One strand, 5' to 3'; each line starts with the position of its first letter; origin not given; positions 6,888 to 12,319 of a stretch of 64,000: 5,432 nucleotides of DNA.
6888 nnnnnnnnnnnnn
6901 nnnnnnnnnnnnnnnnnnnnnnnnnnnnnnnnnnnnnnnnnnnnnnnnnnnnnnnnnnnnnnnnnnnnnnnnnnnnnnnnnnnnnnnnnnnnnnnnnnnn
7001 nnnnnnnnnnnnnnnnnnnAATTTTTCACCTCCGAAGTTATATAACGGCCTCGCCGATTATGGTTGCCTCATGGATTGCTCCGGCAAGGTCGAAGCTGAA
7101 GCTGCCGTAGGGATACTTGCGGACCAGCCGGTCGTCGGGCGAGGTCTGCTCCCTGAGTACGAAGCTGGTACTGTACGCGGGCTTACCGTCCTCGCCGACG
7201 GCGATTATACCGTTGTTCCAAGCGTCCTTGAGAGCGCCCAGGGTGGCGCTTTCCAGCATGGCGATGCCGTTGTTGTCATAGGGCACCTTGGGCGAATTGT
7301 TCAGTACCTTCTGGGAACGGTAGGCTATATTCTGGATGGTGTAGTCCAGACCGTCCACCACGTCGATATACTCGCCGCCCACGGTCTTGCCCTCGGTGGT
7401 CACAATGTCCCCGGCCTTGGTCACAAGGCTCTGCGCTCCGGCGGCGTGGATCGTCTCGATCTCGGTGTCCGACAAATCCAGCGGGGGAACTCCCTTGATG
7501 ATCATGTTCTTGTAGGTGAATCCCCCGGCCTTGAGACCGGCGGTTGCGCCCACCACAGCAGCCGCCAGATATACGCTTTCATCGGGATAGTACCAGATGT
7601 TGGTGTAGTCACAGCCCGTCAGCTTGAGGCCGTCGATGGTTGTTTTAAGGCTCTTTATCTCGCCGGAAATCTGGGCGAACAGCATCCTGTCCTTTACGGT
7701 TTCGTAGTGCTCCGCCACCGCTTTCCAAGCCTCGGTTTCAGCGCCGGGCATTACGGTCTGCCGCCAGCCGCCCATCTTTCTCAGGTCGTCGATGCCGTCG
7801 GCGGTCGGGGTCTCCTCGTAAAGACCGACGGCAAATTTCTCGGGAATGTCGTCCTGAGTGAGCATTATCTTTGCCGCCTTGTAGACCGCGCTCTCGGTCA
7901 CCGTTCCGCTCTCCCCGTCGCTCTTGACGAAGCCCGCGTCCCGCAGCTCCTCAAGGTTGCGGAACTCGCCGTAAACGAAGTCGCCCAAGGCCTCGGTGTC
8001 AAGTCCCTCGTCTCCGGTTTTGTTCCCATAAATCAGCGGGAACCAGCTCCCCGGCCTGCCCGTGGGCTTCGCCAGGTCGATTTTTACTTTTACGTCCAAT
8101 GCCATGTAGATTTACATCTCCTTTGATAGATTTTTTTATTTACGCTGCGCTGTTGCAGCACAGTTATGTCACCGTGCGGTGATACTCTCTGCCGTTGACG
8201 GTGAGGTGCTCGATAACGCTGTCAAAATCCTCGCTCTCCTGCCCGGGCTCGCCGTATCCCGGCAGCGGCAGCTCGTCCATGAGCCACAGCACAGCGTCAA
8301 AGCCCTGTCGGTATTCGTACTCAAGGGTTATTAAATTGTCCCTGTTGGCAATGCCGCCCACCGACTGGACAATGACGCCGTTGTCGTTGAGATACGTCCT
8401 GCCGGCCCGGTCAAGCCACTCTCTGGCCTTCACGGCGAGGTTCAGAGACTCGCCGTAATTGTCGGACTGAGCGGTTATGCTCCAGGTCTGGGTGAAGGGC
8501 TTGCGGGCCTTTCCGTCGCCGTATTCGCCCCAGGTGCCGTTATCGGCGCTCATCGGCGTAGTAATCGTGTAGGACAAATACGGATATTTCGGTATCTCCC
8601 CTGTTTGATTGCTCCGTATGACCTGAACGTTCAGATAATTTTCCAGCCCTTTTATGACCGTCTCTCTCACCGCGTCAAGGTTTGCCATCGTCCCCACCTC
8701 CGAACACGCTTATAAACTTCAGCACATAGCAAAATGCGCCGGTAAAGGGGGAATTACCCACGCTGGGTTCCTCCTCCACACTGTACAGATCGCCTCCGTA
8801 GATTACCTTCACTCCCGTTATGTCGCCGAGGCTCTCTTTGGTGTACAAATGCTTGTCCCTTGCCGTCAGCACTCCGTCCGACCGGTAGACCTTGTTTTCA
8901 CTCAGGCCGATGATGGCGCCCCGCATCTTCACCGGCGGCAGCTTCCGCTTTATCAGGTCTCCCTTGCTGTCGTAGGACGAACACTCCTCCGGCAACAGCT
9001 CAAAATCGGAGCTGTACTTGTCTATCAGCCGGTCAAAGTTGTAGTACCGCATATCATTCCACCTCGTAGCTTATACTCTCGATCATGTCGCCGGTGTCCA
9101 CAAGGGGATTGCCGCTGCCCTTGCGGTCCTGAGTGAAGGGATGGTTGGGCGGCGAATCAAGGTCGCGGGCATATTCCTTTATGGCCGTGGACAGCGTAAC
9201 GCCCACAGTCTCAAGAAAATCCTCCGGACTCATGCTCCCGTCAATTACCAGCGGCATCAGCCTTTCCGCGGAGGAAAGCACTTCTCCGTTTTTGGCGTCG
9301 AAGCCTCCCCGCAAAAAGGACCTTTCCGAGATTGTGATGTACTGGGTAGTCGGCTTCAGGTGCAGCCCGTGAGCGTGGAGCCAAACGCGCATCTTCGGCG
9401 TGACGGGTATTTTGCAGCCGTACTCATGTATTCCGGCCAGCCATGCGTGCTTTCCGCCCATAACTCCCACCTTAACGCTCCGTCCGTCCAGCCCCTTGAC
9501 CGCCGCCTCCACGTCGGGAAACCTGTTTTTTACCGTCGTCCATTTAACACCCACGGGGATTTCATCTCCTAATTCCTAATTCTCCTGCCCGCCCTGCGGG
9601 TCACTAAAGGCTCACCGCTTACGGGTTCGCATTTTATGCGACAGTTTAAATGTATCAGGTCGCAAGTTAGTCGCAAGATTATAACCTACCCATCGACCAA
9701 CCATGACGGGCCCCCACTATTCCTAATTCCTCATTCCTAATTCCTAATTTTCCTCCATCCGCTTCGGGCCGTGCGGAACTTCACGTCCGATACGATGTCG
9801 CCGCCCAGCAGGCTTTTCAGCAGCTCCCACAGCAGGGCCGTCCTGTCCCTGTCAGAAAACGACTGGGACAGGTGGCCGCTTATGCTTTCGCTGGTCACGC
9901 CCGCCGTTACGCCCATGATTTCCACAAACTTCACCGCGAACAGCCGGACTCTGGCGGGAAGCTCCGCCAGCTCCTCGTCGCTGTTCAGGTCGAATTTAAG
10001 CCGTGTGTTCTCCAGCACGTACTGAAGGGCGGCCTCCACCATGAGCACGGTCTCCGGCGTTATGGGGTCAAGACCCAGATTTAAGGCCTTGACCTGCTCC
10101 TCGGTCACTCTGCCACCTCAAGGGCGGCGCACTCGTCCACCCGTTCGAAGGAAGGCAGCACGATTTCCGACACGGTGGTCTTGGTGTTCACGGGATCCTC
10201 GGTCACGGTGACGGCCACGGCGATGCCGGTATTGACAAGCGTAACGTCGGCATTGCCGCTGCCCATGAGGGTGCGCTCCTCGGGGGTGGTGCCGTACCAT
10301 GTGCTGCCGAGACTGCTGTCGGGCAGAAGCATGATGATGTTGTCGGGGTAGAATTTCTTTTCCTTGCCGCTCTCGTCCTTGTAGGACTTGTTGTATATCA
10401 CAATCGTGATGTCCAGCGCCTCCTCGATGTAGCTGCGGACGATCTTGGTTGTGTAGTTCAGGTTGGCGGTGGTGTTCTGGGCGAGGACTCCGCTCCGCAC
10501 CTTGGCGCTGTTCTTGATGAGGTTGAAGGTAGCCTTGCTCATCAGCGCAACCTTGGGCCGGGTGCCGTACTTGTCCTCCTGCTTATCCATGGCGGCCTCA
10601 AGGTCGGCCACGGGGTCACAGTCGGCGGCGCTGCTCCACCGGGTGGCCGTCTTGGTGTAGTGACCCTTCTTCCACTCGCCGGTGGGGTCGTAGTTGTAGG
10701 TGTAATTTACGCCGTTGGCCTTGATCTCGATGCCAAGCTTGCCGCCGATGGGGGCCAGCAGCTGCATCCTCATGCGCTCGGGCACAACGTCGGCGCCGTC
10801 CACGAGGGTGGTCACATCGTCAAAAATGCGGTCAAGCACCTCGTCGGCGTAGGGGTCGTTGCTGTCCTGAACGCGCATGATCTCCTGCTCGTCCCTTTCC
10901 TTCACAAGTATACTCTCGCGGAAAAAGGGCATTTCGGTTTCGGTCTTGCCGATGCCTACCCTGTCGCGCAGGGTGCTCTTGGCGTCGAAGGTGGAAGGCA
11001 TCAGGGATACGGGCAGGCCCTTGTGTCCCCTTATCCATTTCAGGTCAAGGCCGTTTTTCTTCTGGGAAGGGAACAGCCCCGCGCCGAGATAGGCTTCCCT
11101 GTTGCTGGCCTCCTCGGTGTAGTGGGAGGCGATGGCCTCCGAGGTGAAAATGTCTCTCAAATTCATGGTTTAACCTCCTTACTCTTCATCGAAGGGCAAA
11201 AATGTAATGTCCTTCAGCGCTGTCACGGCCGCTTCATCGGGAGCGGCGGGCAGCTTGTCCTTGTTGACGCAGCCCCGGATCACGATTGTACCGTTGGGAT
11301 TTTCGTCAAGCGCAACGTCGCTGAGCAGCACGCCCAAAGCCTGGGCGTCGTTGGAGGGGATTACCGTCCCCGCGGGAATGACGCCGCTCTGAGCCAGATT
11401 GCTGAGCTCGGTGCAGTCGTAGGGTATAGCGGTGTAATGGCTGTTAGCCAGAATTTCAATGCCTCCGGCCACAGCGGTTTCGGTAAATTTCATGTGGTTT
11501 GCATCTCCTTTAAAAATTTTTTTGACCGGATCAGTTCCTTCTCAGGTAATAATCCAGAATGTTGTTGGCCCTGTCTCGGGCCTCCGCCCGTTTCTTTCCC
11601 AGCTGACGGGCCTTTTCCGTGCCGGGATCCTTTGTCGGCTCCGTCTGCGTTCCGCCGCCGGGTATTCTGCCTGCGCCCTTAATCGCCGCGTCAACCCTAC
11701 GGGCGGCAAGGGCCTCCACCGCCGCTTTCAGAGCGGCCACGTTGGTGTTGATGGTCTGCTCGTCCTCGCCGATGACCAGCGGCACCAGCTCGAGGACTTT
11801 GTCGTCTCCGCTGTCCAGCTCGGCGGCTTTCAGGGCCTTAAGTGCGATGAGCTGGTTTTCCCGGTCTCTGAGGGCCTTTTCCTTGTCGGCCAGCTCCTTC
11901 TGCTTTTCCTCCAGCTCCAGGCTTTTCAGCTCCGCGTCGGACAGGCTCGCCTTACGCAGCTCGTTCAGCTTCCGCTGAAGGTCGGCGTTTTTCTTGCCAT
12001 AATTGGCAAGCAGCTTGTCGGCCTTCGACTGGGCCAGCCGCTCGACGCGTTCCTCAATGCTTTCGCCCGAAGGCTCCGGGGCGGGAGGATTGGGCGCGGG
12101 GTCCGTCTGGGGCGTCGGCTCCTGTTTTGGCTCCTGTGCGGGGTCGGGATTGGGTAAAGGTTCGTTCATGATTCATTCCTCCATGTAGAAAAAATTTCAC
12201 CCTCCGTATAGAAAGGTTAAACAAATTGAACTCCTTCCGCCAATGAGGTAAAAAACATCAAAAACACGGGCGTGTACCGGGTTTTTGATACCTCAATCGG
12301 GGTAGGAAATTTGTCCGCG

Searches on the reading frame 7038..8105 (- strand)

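Call 62: search_protein_families(library=phrogs, proteins=[window:7038-8105:-], max_evalue=0.00001)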
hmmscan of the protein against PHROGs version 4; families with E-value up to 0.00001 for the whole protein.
window:7038-8105:- (355 aa): 2 families
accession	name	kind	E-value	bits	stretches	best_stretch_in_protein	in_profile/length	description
phrog_205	-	tail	1.4e-48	166.8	1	112-354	176-433/455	tail sheath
phrog_9590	-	unknown function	2.5e-25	90.4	1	171-351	181-370/377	-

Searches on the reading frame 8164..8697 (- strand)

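Call 62: search_protein_families(library=phrogs, proteins=[window:8164-8697:-], max_evalue=0.00001)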
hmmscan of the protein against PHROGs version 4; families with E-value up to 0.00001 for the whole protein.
window:8164-8697:- (177 aa): 1 family
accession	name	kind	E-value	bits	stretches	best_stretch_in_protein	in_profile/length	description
phrog_1232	-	connector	2.3e-30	106.2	1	9-139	5-140/164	tail terminator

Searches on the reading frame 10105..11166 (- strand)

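Call 62: search_protein_families(library=phrogs, proteins=[window:10105-11166:-], max_evalue=0.00001)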
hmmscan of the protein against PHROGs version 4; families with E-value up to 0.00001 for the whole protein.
window:10105-11166:- (353 aa): 3 families
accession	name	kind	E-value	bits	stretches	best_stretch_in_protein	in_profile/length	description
phrog_29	-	head and packaging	4.7e-65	221.5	1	1-351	23-358/439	major head protein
phrog_1005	-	head and packaging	5.3e-09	36.8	1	164-279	138-248/315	major head protein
phrog_26029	-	unknown function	1.1e-06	29.8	1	16-92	16-91/105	-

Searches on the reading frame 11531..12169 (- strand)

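Call 62: search_protein_families(library=phrogs, proteins=[window:11531-12169:-], max_evalue=0.00001)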
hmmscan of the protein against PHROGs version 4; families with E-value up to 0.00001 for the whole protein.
window:11531-12169:- (212 aa): 1 family
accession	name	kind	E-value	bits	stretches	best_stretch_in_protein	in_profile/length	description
phrog_172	-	head and packaging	5.6e-19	70.1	1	16-192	36-212/229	head scaffolding protein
